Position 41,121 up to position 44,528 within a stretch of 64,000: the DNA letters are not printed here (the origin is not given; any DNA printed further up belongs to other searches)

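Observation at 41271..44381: Atypical NRPS: A domain lacking the amino-binding Asp, half-size C domain, Cys-nucleophile thioesterase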

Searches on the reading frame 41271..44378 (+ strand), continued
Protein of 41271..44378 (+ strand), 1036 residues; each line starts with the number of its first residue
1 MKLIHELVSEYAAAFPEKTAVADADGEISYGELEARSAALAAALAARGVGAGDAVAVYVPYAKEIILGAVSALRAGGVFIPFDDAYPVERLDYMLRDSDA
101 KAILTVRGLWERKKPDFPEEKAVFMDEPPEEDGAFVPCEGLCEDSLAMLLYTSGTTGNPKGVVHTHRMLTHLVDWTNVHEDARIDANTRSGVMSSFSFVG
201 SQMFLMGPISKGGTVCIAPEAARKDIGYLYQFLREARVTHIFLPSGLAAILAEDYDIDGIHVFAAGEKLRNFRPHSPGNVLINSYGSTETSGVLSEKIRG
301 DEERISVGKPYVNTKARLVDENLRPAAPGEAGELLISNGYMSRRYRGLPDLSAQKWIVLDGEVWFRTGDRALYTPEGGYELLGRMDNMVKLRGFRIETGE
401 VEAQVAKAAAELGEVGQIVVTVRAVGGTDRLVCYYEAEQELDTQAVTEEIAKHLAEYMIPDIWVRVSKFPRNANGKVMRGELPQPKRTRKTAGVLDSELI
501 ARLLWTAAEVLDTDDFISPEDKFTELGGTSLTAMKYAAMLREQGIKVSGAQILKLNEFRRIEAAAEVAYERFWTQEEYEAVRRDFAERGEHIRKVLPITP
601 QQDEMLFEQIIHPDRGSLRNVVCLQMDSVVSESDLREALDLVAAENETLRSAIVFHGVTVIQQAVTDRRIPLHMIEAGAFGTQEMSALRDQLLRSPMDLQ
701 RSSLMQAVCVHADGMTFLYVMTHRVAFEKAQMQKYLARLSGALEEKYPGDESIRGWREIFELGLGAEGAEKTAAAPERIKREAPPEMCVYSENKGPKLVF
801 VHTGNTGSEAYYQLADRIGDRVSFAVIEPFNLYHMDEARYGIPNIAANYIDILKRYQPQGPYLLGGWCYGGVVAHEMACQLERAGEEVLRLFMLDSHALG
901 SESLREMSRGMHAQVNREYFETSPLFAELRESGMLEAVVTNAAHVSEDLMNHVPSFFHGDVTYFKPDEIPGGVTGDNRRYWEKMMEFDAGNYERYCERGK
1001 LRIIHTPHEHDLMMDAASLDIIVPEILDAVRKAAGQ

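Call 7: find_homologous_proteins(query=window:41271-44378:+, max_evalue=1e-20)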
Query window:41271-44378:+ (1036 aa): 1415 proteins with E <= 1e-20 among 8000 candidates; the best 120 are listed.
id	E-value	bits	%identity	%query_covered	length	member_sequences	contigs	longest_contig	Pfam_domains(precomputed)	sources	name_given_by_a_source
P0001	0.0e+0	2347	99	100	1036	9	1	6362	PF00668.26,PF00550.32,PF00501.35,PF00975.27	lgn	-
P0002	0.0e+0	1749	74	99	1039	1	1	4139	PF00668.26,PF00550.32,PF00501.35,PF00975.27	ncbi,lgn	-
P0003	0.0e+0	1666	71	100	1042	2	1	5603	PF00668.26,PF00550.32,PF00501.35,PF00975.27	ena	-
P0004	0.0e+0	1661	70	99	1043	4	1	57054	PF00668.26,PF00550.32,PF00501.35,PF00975.27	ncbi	-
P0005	0.0e+0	1656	70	99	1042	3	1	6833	PF00668.26,PF00550.32,PF00501.35,PF00975.27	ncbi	-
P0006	0.0e+0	1655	69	100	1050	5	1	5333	PF00668.26,PF00550.32,PF00501.35,PF00975.27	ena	-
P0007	0.0e+0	1634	68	100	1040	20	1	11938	PF00668.26,PF00550.32,PF00501.35,PF00975.27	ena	-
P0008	0.0e+0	1634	69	99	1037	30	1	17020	PF00668.26,PF00550.32,PF00501.35,PF00975.27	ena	-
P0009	0.0e+0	1628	69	99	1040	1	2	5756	PF00668.26,PF00550.32,PF00501.35,PF00975.27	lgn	-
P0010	0.0e+0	1612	68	100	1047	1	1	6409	PF00550.32,PF00501.35,PF00975.27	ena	-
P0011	0.0e+0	1603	67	99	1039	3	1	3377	PF00668.26,PF00550.32,PF00501.35,PF00975.27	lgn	-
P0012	0.0e+0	1598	67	100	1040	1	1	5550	PF00668.26,PF00550.32,PF00501.35,PF00975.27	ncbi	-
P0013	0.0e+0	1598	68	100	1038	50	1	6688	PF00668.26,PF00550.32,PF00501.35,PF00975.27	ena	-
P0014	0.0e+0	1591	66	99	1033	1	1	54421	PF00550.32,PF00501.35,PF00975.27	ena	-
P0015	0.0e+0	1591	67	100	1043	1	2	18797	PF00668.26,PF00550.32,PF00501.35,PF00975.27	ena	-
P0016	0.0e+0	1591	67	100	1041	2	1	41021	PF00668.26,PF00550.32,PF00501.35,PF00975.27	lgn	-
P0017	0.0e+0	1590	67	99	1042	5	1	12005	PF00668.26,PF00550.32,PF00501.35,PF00975.27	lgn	-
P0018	0.0e+0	1588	67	100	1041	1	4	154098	PF00668.26,PF00550.32,PF00501.35,PF00975.27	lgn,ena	-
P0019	0.0e+0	1584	66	99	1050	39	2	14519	PF00668.26,PF00550.32,PF00501.35,PF00975.27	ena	-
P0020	0.0e+0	1583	64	100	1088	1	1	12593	PF00668.26,PF00550.32,PF00501.35,PF00975.27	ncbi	-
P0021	0.0e+0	1560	65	100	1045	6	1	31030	PF00668.26,PF00550.32,PF00501.35,PF00975.27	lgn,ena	-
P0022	0.0e+0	1557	65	99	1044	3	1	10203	PF00668.26,PF00550.32,PF00501.35,PF00975.27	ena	-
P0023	0.0e+0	1556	66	100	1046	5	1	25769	PF00668.26,PF00550.32,PF00501.35,PF00975.27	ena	-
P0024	0.0e+0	1552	66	100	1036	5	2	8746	PF00668.26,PF00550.32,PF00501.35,PF00975.27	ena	-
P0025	0.0e+0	1552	65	100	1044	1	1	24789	PF00668.26,PF00550.32,PF00501.35,PF00975.27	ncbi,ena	-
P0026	0.0e+0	1551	65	99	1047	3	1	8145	PF00668.26,PF00550.32,PF00501.35,PF00975.27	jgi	-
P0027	0.0e+0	1550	66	99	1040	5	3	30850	PF00668.26,PF00550.32,PF00501.35,PF00975.27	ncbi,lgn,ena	-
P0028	0.0e+0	1547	65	99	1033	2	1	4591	PF00668.26,PF00550.32,PF00501.35,PF00975.27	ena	-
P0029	0.0e+0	1547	66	99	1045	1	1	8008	PF00668.26,PF00550.32,PF00501.35,PF00975.27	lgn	-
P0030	0.0e+0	1544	65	100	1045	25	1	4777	PF00550.32,PF00501.35,PF00975.27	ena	-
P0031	0.0e+0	1542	65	100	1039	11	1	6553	PF00668.26,PF00550.32,PF00501.35,PF00975.27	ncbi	-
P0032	0.0e+0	1541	64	100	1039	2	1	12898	PF00668.26,PF00550.32,PF00501.35,PF00975.27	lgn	-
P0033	0.0e+0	1541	65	100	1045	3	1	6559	PF00668.26,PF00550.32,PF00501.35,PF00975.27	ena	-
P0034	0.0e+0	1540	64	99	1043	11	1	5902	PF00668.26,PF00550.32,PF00501.35,PF00975.27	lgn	-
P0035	0.0e+0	1538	65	100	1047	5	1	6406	PF00668.26,PF00550.32,PF00501.35,PF00975.27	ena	-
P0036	0.0e+0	1536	65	99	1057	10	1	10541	PF00668.26,PF00550.32,PF00501.35,PF00975.27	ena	-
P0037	0.0e+0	1536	64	100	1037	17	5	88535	PF00668.26,PF00550.32,PF00501.35,PF00975.27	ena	-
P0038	0.0e+0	1535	65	100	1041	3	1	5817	PF00668.26,PF00550.32,PF00501.35,PF00975.27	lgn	-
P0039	0.0e+0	1535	64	99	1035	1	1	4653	PF00668.26,PF00550.32,PF00501.35,PF00975.27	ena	-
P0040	0.0e+0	1535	65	99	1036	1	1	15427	PF00668.26,PF00550.32,PF00501.35,PF00975.27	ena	-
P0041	0.0e+0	1532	65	100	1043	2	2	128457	PF00668.26,PF00550.32,PF00501.35,PF00975.27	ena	-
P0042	0.0e+0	1529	64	99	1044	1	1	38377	PF00668.26,PF00550.32,PF00501.35,PF00975.27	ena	-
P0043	0.0e+0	1527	64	99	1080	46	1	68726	PF00668.26,PF00550.32,PF00501.35,PF00975.27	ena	-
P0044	0.0e+0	1527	64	100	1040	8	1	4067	PF00668.26,PF00550.32,PF00501.35,PF00975.27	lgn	-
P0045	0.0e+0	1526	64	99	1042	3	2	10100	PF00668.26,PF00550.32,PF00501.35,PF00975.27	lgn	-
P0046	0.0e+0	1526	66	99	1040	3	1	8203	PF00668.26,PF00550.32,PF00501.35,PF00975.27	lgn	-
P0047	0.0e+0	1526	63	99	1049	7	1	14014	PF00668.26,PF00550.32,PF00501.35,PF00975.27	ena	-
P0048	0.0e+0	1525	64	100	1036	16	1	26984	PF00668.26,PF00550.32,PF00501.35,PF00975.27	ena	-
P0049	0.0e+0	1525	64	100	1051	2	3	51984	PF00668.26,PF00550.32,PF00501.35,PF00975.27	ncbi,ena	-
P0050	0.0e+0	1525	64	99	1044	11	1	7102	PF00668.26,PF00550.32,PF00501.35,PF00975.27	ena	-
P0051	0.0e+0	1523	66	100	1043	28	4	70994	PF00668.26,PF00550.32,PF00501.35,PF00975.27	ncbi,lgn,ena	-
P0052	0.0e+0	1522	65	99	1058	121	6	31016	PF00668.26,PF00550.32,PF00501.35,PF00975.27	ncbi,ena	-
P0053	0.0e+0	1522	64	99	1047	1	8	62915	PF00668.26,PF00550.32,PF12697.14,PF00501.35,PF00975.27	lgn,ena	-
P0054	0.0e+0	1519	64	99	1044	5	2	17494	PF00668.26,PF00550.32,PF00501.35,PF00975.27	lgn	-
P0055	0.0e+0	1519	63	99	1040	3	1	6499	PF00668.26,PF00550.32,PF00501.35,PF00975.27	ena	-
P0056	0.0e+0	1519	63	100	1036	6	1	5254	PF00668.26,PF00550.32,PF00501.35,PF00975.27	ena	-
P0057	0.0e+0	1519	64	99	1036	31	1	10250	PF00668.26,PF00550.32,PF00501.35,PF00975.27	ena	-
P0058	0.0e+0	1519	63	100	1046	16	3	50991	PF00550.32,PF00501.35,PF00975.27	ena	-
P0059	0.0e+0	1519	64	99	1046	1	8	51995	PF00668.26,PF00550.32,PF00501.35,PF00975.27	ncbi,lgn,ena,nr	ncbi:MAG: AMP-binding protein [Clostridia bacterium]|nr:AMP-binding protein [Clostridia bacterium]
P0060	0.0e+0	1518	63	100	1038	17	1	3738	PF00668.26,PF00550.32,PF00501.35,PF00975.27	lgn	-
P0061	0.0e+0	1517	64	99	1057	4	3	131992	PF00668.26,PF00550.32,PF00501.35,PF00975.27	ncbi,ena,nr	ncbi:MAG: AMP-binding protein [Bacteroidaceae bacterium]|nr:AMP-binding protein [Bacteroidaceae bact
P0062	0.0e+0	1517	64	100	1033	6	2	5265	PF00668.26,PF00550.32,PF00501.35,PF00975.27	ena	-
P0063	0.0e+0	1516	64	99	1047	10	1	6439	PF00668.26,PF00550.32,PF00501.35,PF00975.27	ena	-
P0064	0.0e+0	1516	63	100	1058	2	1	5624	PF00668.26,PF00550.32,PF00501.35,PF00975.27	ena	-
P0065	0.0e+0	1515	64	99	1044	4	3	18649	PF00668.26,PF00550.32,PF00501.35,PF00975.27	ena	-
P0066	0.0e+0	1515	64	99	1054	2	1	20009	PF00668.26,PF00550.32,PF00501.35,PF00975.27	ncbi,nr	ncbi:MAG: AMP-binding protein [Clostridiales bacterium]|nr:AMP-binding protein [Clostridiales bacter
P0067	0.0e+0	1513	63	100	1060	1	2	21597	PF00668.26,PF00550.32,PF00501.35,PF00975.27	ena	-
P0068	0.0e+0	1511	63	99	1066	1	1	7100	PF00668.26,PF00550.32,PF00501.35,PF00975.27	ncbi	-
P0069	0.0e+0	1511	64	99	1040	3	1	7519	PF00668.26,PF00550.32,PF00501.35,PF00975.27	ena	-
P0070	0.0e+0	1510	63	100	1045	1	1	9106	PF00668.26,PF00550.32,PF00501.35,PF00975.27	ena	-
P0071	0.0e+0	1506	63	99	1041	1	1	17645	PF00668.26,PF00550.32,PF00501.35,PF00975.27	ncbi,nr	ncbi:MAG: AMP-binding protein [Lachnospiraceae bacterium]|nr:AMP-binding protein [Lachnospiraceae ba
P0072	0.0e+0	1505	64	99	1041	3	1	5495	PF00668.26,PF00550.32,PF00501.35,PF00975.27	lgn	-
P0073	0.0e+0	1504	63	100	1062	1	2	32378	PF00668.26,PF00550.32,PF00501.35,PF00975.27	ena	-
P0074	0.0e+0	1503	63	99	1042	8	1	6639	PF00668.26,PF00550.32,PF00501.35,PF00975.27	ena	-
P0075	0.0e+0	1503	63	100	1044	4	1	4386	PF00550.32,PF00501.35,PF00975.27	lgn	-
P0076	0.0e+0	1502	63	100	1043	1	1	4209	PF00668.26,PF00550.32,PF00501.35,PF00975.27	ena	-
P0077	0.0e+0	1502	63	99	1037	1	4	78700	PF00668.26,PF00550.32,PF00501.35,PF00975.27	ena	-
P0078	0.0e+0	1501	63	99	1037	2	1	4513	PF00668.26,PF00550.32,PF00501.35,PF00975.27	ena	-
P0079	0.0e+0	1501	65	100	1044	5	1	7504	PF00668.26,PF00550.32,PF00501.35,PF00975.27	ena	-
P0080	0.0e+0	1501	63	99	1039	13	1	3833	PF00668.26,PF00550.32,PF00501.35,PF00975.27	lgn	-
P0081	0.0e+0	1500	63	100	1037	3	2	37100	PF00668.26,PF00550.32,PF00501.35,PF00975.27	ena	-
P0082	0.0e+0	1500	64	99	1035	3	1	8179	PF00668.26,PF00550.32,PF00501.35,PF00975.27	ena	-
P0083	0.0e+0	1499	63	99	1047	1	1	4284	PF00668.26,PF00550.32,PF00501.35,PF00975.27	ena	-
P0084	0.0e+0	1499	62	100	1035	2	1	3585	PF00668.26,PF00550.32,PF00501.35,PF00975.27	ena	-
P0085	0.0e+0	1498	63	100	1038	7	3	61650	PF00668.26,PF00550.32,PF00501.35,PF00975.27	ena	-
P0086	0.0e+0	1497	63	100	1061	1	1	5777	PF00550.32,PF00501.35,PF00975.27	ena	-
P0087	0.0e+0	1495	63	99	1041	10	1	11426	PF00668.26,PF00550.32,PF00501.35,PF00975.27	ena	-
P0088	0.0e+0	1495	63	99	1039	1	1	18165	PF00668.26,PF00550.32,PF00501.35,PF00975.27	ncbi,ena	-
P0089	0.0e+0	1490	62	99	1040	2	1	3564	PF00668.26,PF00550.32,PF00501.35,PF00975.27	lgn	-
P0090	0.0e+0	1487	62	99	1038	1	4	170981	PF00550.32,PF00501.35,PF00975.27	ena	-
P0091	0.0e+0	1485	63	99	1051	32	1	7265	PF00668.26,PF00550.32,PF00501.35,PF00975.27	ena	-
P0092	0.0e+0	1484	63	100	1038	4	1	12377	PF00550.32,PF00501.35,PF00975.27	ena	-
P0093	0.0e+0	1482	63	99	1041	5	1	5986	PF00668.26,PF00550.32,PF00501.35,PF00975.27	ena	-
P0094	0.0e+0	1481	62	100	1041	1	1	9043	PF00668.26,PF00550.32,PF00501.35,PF00975.27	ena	-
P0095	0.0e+0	1479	62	99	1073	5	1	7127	PF00668.26,PF00550.32,PF00501.35,PF00975.27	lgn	-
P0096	0.0e+0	1478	62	99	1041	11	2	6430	PF00668.26,PF00550.32,PF00501.35,PF00975.27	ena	-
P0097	0.0e+0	1474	62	99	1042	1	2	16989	PF00668.26,PF00550.32,PF00501.35,PF00975.27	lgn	-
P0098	0.0e+0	1474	61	99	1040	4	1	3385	PF00668.26,PF00550.32,PF00501.35,PF00975.27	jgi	jgi:amino acid adenylation domain-containing protein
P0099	0.0e+0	1474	63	97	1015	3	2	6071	PF00668.26,PF00550.32,PF00501.35,PF00975.27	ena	-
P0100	0.0e+0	1473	63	99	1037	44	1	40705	PF00668.26,PF00550.32,PF00501.35,PF00975.27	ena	-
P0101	0.0e+0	1471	62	99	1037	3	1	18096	PF00668.26,PF00550.32,PF00501.35,PF00975.27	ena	-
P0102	0.0e+0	1470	62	99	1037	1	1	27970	PF00668.26,PF00550.32,PF00501.35,PF00975.27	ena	-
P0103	0.0e+0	1470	62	99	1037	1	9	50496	PF00668.26,PF00550.32,PF00501.35,PF00975.27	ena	-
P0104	0.0e+0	1470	62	99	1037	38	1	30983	PF00668.26,PF00550.32,PF00501.35,PF00975.27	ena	-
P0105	0.0e+0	1468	62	100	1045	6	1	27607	PF00668.26,PF00550.32,PF00501.35,PF00975.27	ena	-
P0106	0.0e+0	1467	62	99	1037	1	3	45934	PF00668.26,PF00550.32,PF00501.35,PF00975.27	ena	-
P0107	0.0e+0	1466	62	99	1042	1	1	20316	PF00668.26,PF00550.32,PF00501.35,PF00975.27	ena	-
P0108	0.0e+0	1465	62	100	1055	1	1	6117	PF00668.26,PF00550.32,PF00501.35,PF00975.27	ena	-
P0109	0.0e+0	1462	65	98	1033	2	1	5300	PF00668.26,PF00550.32,PF00501.35,PF00975.27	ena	-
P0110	0.0e+0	1460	61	100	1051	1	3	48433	PF00668.26,PF00550.32,PF00501.35,PF00975.27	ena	-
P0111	0.0e+0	1460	62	99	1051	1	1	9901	PF00668.26,PF00550.32,PF00501.35,PF00975.27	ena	-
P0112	0.0e+0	1458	61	99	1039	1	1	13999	PF00668.26,PF00550.32,PF00501.35,PF00975.27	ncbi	-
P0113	0.0e+0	1456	62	99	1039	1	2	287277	PF00668.26,PF00550.32,PF00501.35,PF00975.27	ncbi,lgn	-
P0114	0.0e+0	1456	61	100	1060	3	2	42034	PF00550.32,PF00501.35,PF00975.27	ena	-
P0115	0.0e+0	1455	62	99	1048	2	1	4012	PF00668.26,PF00550.32,PF00501.35,PF00975.27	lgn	-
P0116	0.0e+0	1453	62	99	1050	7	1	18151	PF00668.26,PF00550.32,PF00501.35,PF00975.27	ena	-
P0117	0.0e+0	1452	62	99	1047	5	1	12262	PF00668.26,PF00550.32,PF00501.35,PF00975.27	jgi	-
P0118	0.0e+0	1449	62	100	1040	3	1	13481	PF00668.26,PF00550.32,PF00501.35,PF00975.27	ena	-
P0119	0.0e+0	1449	62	99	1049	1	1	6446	PF00668.26,PF00550.32,PF00501.35,PF00975.27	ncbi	-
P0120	0.0e+0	1447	61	99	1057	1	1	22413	PF00668.26,PF00550.32,PF00501.35,PF00975.27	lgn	-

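Call 12: find_encoding_contigs(protein=P0113, flank=10000, max_places=2)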
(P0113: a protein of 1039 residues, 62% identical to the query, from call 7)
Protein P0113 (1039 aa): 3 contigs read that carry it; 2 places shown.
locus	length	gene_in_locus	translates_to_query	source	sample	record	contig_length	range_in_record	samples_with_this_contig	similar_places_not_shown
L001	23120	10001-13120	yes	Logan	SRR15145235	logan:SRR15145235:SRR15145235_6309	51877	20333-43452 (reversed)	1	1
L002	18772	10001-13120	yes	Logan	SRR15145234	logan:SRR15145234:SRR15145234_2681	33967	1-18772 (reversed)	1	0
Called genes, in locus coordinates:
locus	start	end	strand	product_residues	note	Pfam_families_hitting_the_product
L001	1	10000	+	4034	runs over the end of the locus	PF00501:AMP-binding, PF00668:Condensation, PF00501:AMP-binding, PF00668:Condensation, PF00501:AMP-binding, PF00668:Condensation, PF00501:AMP-binding, PF01370:Epimerase, +9 more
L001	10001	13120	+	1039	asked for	PF00501:AMP-binding, PF00550:PP-binding, PF00668:Condensation, PF00975:Thioesterase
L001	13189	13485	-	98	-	PF01740:STAS, PF13466:STAS_2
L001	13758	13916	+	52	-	PF00471:Ribosomal_L33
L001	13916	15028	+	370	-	PF02492:cobW, PF07683:CobW_C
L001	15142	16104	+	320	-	PF00753:Lactamase_B, PF12706:Lactamase_B_2 (weak)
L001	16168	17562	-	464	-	PF00206:Lyase_1, PF10415:FumaraseC_C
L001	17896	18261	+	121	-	PF00072:Response_reg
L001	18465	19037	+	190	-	PF12917:YfbR-like, PF13023:HD_3, PF01966:HD (weak)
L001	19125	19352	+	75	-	-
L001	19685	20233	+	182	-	PF00589:Phage_integrase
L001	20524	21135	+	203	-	-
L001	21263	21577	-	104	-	-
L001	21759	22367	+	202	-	PF00293:NUDIX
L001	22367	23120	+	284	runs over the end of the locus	-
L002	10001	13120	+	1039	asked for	PF00501:AMP-binding, PF00550:PP-binding, PF00668:Condensation, PF00975:Thioesterase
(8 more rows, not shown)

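Call 13: find_encoding_contigs(protein=P0090, flank=10000, max_places=2)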
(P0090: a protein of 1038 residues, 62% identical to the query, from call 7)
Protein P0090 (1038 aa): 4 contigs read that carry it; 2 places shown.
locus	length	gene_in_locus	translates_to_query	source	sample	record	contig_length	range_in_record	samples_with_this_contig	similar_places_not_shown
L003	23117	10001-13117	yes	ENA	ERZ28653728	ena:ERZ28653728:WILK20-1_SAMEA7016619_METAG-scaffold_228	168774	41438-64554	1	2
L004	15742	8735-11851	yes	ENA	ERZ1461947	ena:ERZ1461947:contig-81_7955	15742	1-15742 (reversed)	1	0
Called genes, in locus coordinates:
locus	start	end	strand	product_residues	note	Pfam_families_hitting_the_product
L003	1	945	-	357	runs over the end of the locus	PF03444:WHD_HrcA (weak), PF01628:HrcA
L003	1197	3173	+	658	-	PF02120:Flg_hook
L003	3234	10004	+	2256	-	PF00501:AMP-binding, PF00550:PP-binding (weak), PF00668:Condensation, PF00501:AMP-binding, PF13193:AMP-binding_C (weak), PF00550:PP-binding, PF01370:Epimerase, PF07993:NAD_binding_4, +2 more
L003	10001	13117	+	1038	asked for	PF00501:AMP-binding, PF00550:PP-binding, PF00975:Thioesterase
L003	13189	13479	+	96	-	PF01740:STAS, PF13466:STAS_2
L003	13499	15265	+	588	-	PF07228:SpoIIE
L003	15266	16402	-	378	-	PF00248:Aldo_ket_red, PF13746:Fer4_18 (faint), PF12838:Fer4_7 (weak), PF13183:Fer4_8 (weak), PF13187:Fer4_9, PF13534:Fer4_17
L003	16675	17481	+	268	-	-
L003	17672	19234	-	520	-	PF12072:RNase_Y_N, PF00013:KH_1 (weak), PF22891:KH_PNO1_2nd (weak), PF01966:HD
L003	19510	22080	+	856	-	PF01326:PPDK_N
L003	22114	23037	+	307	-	PF00126:HTH_1, PF03466:LysR_substrate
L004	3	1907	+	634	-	?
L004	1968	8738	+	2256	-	PF00501:AMP-binding, PF00550:PP-binding (weak), PF00668:Condensation, PF00501:AMP-binding, PF13193:AMP-binding_C (weak), PF00550:PP-binding, PF01370:Epimerase, PF07993:NAD_binding_4, +2 more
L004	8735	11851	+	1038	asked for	PF00501:AMP-binding, PF00550:PP-binding, PF00975:Thioesterase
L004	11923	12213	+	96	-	PF01740:STAS, PF13466:STAS_2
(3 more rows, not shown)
